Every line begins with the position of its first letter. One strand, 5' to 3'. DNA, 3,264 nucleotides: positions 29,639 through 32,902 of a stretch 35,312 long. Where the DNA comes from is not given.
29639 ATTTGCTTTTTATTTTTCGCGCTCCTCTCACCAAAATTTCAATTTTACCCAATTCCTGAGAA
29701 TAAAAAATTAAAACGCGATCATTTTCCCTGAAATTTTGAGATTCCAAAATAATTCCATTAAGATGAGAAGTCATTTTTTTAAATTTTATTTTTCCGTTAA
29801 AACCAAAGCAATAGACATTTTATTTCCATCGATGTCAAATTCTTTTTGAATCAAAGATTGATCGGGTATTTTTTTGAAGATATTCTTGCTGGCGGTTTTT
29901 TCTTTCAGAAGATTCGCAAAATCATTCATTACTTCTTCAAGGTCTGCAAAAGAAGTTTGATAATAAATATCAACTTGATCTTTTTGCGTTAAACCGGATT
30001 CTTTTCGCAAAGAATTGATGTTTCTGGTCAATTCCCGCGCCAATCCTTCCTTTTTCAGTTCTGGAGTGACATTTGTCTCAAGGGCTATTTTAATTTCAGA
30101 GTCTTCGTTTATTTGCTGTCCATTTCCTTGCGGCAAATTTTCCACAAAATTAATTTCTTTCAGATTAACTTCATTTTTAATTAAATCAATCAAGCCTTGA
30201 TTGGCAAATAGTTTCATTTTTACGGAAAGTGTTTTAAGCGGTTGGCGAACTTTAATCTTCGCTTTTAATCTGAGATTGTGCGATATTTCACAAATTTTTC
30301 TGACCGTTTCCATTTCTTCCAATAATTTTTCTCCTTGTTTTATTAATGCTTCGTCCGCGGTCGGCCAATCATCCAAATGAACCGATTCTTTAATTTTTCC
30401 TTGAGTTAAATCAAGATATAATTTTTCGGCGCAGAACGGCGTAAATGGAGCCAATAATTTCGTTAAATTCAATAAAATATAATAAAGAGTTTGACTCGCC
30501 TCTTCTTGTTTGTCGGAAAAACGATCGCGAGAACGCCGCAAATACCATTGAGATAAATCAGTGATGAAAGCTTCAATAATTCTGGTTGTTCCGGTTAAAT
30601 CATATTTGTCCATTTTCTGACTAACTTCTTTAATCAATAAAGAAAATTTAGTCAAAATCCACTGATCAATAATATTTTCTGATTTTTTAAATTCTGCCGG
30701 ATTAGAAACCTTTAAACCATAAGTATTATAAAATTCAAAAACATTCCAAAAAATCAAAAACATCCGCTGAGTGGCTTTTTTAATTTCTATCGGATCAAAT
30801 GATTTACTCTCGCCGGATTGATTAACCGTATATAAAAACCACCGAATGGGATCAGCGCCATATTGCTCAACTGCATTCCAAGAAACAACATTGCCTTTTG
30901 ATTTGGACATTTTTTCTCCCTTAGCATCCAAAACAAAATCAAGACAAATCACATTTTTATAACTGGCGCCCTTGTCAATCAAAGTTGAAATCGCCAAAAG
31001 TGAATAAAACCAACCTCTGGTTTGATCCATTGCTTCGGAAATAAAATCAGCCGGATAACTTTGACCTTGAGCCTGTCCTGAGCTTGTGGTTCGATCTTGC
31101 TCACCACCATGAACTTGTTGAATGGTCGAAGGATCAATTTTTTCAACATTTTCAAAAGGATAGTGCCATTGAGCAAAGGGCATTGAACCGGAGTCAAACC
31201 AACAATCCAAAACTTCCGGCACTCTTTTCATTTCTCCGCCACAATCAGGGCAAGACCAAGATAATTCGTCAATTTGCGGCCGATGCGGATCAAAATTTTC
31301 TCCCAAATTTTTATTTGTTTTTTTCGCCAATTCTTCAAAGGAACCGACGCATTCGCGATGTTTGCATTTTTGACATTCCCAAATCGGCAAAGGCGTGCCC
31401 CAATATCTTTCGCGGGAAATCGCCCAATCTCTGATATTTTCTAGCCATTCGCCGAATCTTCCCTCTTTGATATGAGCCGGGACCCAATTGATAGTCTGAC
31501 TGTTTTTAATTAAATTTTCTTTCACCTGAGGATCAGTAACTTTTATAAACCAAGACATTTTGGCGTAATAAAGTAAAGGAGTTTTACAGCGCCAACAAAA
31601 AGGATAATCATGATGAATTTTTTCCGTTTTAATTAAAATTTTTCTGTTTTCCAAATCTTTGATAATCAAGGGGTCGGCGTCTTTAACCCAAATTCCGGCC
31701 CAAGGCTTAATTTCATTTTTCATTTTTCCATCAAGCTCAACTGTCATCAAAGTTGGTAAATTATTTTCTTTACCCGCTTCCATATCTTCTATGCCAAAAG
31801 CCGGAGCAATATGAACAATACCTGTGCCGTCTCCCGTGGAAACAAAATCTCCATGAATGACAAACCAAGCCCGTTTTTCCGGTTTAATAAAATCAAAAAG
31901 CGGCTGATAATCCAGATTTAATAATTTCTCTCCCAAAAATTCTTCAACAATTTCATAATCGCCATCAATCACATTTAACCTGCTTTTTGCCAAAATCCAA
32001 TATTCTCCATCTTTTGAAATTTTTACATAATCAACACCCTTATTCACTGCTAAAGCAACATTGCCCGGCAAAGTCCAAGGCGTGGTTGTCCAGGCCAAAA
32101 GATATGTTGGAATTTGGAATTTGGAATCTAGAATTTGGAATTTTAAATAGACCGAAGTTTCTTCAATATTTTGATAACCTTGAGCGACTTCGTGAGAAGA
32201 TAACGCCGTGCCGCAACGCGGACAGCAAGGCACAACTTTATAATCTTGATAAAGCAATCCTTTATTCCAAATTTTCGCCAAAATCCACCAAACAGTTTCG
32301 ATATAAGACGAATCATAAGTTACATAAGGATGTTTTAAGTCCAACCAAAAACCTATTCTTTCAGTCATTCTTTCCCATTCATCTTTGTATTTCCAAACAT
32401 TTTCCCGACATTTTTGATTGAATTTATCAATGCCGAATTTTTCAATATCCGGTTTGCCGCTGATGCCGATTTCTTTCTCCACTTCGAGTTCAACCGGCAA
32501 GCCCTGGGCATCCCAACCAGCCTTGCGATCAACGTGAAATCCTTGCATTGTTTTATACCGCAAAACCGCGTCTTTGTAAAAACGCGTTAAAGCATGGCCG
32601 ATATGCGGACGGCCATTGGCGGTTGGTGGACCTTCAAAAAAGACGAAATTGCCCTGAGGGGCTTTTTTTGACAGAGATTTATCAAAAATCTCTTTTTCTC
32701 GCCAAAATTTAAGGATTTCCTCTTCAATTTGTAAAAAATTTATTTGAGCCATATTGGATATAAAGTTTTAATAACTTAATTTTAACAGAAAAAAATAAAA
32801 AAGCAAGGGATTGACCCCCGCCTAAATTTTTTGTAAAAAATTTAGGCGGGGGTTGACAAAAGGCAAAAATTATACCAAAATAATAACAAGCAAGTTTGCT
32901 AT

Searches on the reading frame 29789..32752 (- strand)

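Call 48: search_protein_families(library=pfam, proteins=[window:29789-32752:-], max_evalue=0.001)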
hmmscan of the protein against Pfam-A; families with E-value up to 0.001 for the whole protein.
window:29789-32752:- (988 aa): 5 families
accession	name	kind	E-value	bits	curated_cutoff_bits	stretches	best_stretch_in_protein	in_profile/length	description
PF00133.28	tRNA-synt_1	-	1.1e-118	397.1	22.7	1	13-645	2-407/414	tRNA synthetases class I (I, L, M and V)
PF08264.19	Anticodon_1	-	1.9e-31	109.4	25.1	1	696-841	1-146/148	Anticodon-binding domain of tRNA ligase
PF19302.4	DUF5915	-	7.9e-18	65.1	27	1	878-983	91-192/195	Domain of unknown function (DUF5915)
PF09334.17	tRNA-synt_1g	-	1e-13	51.3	20.1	2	45-98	10-62/391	tRNA synthetases class I (M)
PF01921.24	tRNA-synt_1f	-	3.7e-05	23.3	27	1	604-661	272-329/360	tRNA synthetases class I (K)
